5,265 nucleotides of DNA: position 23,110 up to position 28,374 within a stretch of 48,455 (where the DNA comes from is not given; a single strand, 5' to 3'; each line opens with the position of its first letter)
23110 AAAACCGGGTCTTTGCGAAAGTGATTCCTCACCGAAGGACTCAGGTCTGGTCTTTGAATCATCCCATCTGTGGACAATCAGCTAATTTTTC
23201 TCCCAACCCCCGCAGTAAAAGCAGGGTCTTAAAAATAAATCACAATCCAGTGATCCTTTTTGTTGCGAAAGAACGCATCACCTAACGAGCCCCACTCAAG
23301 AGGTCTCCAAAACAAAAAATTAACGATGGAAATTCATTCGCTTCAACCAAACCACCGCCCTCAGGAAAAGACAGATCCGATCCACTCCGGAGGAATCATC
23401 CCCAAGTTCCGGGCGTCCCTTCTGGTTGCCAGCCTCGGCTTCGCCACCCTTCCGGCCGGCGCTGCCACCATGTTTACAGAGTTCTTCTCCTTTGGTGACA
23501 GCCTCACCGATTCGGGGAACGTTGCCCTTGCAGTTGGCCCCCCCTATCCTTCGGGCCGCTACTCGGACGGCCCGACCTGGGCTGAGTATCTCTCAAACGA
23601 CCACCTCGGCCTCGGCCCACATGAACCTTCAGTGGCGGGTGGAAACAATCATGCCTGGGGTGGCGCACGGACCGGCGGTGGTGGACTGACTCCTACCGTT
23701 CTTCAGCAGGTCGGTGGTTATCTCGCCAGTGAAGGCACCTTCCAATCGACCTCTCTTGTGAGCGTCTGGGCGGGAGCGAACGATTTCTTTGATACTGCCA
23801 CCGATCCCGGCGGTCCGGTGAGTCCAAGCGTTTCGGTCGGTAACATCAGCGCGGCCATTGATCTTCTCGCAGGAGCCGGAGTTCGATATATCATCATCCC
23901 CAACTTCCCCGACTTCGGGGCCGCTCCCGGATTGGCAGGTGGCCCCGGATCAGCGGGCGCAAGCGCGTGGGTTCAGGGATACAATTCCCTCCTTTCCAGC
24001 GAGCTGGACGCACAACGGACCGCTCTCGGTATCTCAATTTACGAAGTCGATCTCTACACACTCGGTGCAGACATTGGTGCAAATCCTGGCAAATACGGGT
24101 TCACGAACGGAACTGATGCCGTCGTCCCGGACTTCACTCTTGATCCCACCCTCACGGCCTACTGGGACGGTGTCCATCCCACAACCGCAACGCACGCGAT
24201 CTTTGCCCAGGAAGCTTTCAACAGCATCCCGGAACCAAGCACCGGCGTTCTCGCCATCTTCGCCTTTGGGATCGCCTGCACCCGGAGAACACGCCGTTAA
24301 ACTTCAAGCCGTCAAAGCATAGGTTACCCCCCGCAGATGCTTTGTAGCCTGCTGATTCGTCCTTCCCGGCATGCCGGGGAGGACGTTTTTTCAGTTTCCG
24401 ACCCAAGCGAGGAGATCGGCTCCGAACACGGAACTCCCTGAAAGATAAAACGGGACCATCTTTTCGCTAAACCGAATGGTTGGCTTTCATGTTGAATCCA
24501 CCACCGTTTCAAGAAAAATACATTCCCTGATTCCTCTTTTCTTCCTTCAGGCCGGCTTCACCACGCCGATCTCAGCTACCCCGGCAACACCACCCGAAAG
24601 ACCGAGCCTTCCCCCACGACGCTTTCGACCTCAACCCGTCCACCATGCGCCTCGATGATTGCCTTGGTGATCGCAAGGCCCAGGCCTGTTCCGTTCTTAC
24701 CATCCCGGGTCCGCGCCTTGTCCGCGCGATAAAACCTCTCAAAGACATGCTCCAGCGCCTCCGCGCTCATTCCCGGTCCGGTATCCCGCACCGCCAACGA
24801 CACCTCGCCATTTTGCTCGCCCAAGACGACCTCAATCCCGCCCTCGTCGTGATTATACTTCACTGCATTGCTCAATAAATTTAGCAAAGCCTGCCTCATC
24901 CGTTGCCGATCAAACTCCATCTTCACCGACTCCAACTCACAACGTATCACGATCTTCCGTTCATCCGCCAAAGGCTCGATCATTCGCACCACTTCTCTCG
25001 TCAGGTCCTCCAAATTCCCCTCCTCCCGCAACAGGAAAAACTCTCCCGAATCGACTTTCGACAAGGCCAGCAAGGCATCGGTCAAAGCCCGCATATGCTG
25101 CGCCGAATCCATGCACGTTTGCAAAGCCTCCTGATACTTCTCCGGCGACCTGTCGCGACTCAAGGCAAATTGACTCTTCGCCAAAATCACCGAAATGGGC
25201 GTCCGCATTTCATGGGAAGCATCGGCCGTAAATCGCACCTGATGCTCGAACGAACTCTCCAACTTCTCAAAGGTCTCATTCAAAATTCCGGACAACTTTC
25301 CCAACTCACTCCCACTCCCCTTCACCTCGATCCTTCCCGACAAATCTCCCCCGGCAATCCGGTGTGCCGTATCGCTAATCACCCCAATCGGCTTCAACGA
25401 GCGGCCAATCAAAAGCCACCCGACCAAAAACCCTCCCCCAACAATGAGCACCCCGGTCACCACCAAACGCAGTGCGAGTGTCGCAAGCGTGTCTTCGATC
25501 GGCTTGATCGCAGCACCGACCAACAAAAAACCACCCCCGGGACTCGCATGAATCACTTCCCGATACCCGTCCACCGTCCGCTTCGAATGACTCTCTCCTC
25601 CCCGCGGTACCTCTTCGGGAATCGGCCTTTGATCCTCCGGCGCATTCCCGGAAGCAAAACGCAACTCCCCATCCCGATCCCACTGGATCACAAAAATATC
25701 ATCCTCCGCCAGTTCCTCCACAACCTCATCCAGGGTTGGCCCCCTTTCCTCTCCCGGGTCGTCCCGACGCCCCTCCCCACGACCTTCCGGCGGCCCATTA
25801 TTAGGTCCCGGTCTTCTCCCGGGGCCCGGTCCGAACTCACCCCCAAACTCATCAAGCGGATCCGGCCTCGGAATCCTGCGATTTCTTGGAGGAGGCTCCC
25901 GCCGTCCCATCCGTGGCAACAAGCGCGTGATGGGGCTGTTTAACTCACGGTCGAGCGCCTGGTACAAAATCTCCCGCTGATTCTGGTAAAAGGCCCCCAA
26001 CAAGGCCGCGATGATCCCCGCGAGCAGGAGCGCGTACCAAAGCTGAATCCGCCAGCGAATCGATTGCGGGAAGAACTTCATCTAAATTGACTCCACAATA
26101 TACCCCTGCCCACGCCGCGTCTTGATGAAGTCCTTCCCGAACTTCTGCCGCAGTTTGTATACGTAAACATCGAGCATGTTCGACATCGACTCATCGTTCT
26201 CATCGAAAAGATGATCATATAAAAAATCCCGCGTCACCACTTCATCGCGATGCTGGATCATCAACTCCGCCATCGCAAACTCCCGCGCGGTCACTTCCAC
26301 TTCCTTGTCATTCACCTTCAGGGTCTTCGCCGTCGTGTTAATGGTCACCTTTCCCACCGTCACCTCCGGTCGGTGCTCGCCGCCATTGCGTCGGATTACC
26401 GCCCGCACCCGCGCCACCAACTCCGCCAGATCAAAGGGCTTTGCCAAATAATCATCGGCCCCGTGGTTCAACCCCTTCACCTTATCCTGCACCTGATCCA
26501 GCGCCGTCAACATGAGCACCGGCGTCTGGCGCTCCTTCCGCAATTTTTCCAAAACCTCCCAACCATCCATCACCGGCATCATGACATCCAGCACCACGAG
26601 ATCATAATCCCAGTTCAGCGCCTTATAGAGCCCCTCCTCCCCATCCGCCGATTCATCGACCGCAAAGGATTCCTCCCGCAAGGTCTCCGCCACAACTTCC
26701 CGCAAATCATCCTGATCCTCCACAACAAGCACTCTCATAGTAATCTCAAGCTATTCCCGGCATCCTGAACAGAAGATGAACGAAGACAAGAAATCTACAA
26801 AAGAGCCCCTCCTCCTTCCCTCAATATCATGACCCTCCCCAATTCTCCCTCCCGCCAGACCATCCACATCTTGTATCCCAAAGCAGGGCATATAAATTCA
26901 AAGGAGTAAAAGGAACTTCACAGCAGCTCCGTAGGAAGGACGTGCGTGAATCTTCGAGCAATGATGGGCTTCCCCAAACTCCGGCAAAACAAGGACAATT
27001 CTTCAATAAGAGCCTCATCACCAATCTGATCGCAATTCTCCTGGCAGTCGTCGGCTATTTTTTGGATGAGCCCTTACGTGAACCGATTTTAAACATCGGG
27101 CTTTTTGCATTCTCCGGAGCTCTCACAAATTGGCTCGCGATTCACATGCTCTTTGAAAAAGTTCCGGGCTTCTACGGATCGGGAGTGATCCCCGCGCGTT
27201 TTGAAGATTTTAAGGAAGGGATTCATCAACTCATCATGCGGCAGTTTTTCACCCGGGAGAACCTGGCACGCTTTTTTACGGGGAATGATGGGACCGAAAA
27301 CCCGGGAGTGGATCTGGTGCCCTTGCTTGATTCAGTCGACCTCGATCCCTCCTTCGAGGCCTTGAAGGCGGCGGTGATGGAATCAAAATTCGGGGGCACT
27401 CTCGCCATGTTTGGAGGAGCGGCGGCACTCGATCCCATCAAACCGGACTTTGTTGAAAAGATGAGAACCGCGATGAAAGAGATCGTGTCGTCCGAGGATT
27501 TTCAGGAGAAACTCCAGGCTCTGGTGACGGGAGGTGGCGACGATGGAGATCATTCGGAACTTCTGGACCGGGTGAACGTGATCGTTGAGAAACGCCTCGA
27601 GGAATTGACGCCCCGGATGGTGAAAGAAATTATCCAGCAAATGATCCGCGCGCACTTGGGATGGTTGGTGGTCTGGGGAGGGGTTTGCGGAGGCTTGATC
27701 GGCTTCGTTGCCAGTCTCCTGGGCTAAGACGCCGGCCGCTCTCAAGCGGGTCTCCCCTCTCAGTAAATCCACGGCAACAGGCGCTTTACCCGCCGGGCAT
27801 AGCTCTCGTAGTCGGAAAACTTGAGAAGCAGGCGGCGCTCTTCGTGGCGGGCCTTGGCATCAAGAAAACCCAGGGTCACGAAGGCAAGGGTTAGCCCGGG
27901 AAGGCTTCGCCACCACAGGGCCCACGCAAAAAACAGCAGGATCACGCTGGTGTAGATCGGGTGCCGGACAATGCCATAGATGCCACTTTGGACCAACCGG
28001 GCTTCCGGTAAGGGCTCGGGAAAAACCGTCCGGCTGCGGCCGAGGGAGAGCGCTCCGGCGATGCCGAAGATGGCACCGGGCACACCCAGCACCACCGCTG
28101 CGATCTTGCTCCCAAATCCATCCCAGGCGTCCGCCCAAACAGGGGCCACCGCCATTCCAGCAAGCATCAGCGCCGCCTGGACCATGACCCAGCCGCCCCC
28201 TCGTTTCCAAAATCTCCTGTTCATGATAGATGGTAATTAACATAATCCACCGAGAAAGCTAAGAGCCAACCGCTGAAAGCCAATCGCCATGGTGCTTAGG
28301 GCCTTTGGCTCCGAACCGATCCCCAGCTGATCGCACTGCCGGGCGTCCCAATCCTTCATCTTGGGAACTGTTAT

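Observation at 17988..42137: Seven copies of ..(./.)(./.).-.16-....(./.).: candidate promoter of the kinase-linked ECF sigma factors and a local regulon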

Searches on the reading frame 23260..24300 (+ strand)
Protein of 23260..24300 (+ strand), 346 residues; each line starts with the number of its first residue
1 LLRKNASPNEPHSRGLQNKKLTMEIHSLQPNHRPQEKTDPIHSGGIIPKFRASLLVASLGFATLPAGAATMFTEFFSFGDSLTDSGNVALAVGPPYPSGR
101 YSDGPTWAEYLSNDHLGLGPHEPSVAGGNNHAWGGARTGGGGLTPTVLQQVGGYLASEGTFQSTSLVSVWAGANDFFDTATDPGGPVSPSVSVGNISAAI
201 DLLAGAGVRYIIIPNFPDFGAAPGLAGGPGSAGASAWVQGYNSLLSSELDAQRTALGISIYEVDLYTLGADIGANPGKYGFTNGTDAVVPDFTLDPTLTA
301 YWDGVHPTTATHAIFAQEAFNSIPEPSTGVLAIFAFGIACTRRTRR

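Call 6: search_protein_families(library=pfam, proteins=[window:23260-24300:+], max_evalue=0.01)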
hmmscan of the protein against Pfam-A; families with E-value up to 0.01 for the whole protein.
window:23260-24300:+ (346 aa): 3 families
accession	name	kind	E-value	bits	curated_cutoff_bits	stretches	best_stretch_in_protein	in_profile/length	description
PF00657.28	Lipase_GDSL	-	3.2e-19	70.3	23.6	1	76-318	2-207/208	GDSL-like Lipase/Acylhydrolase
PF13472.12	Lipase_GDSL_2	-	2.9e-05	25.1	32.9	1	78-313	2-177/178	GDSL-like Lipase/Acylhydrolase family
PF07589.16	PEP-CTERM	-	0.0029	18.1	20.7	1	322-346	1-24/24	PEP-CTERM motif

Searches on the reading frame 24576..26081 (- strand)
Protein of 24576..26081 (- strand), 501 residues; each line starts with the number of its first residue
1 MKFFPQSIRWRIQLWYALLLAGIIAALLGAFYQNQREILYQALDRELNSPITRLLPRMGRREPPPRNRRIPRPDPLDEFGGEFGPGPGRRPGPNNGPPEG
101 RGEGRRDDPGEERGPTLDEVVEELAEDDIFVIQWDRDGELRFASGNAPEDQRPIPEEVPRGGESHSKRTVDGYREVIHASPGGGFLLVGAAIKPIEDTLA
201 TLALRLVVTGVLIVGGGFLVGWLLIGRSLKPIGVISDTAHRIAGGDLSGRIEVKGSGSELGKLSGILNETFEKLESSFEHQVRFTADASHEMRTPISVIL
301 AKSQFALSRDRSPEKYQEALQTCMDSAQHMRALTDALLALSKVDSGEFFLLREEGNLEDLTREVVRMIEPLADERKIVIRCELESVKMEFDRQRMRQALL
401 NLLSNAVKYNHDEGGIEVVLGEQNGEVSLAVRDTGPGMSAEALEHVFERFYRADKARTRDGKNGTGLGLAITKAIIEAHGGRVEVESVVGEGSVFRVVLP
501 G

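Call 6: search_protein_families(library=pfam, proteins=[window:24576-26081:-], max_evalue=0.01)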
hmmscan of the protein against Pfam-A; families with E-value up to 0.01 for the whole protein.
window:24576-26081:- (501 aa): 5 families
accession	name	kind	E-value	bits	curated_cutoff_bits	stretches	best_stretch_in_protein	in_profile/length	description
PF02518.31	HATPase_c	-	6.1e-29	101.1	26.4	1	391-500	2-108/111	Histidine kinase-, DNA gyrase B-, and HSP90-like ATPase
PF00512.31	HisKA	-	1.9e-14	53.8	26.9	1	282-346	3-66/66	His Kinase A (phospho-acceptor) domain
PF00672.30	HAMP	-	1.2e-10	42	25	1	223-275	1-52/53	HAMP domain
PF13581.12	HATPase_c_2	-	5.4e-05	23.6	27.4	1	391-479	28-112/127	Histidine kinase-like ATPase domain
PF13589.12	HATPase_c_3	-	0.0002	21.8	25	1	395-470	3-80/137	Histidine kinase-, DNA gyrase B-, and HSP90-like ATPase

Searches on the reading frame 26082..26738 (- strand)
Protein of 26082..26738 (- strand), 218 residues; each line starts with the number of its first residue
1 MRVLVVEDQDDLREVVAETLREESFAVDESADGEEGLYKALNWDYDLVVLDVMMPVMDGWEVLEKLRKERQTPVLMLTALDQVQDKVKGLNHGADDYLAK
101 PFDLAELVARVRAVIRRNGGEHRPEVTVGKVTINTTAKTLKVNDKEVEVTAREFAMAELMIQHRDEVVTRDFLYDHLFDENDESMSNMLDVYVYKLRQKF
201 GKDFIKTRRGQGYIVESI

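Call 6: search_protein_families(library=pfam, proteins=[window:26082-26738:-], max_evalue=0.01)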
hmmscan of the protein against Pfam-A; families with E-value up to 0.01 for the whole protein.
window:26082-26738:- (218 aa): 2 families
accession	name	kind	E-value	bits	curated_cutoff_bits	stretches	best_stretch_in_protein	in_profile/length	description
PF00072.30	Response_reg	-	5.5e-30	104.2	30.2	1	3-112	1-111/111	Response regulator receiver domain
PF00486.34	Trans_reg_C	-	4.7e-19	68.7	26.2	1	145-214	2-76/77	Transcriptional regulatory protein, C terminal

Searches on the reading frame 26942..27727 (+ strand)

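Call 6: search_protein_families(library=pfam, proteins=[window:26942-27727:+], max_evalue=0.01)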
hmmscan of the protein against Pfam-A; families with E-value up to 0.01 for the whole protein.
window:26942-27727:+ (261 aa): 1 family
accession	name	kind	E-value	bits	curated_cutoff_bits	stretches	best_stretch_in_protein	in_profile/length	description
PF04286.17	DUF445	-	2.9e-13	50.9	33.8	2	59-115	7-66/368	Protein of unknown function (DUF445)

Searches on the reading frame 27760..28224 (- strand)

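Call 6: search_protein_families(library=pfam, proteins=[window:27760-28224:-], max_evalue=0.01)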
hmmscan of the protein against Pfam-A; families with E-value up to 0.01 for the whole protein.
window:27760-28224:- (154 aa): 4 families
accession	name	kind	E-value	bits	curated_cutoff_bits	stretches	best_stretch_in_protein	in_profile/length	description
PF04191.18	PEMT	-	7.9e-10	39.6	25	1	41-126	4-91/105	Phospholipid methyltransferase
PF04140.19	ICMT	-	3.5e-06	27.8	24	1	57-132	15-93/95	Isoprenylcysteine carboxyl methyltransferase (ICMT) family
PF02544.21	Steroid_dh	-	5.6e-06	26.8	22.6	1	76-154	75-150/150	3-oxo-5-alpha-steroid 4-dehydrogenase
PF25587.1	Rv2743c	-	0.0043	17.2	27.7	1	3-76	26-92/237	Rv2743c family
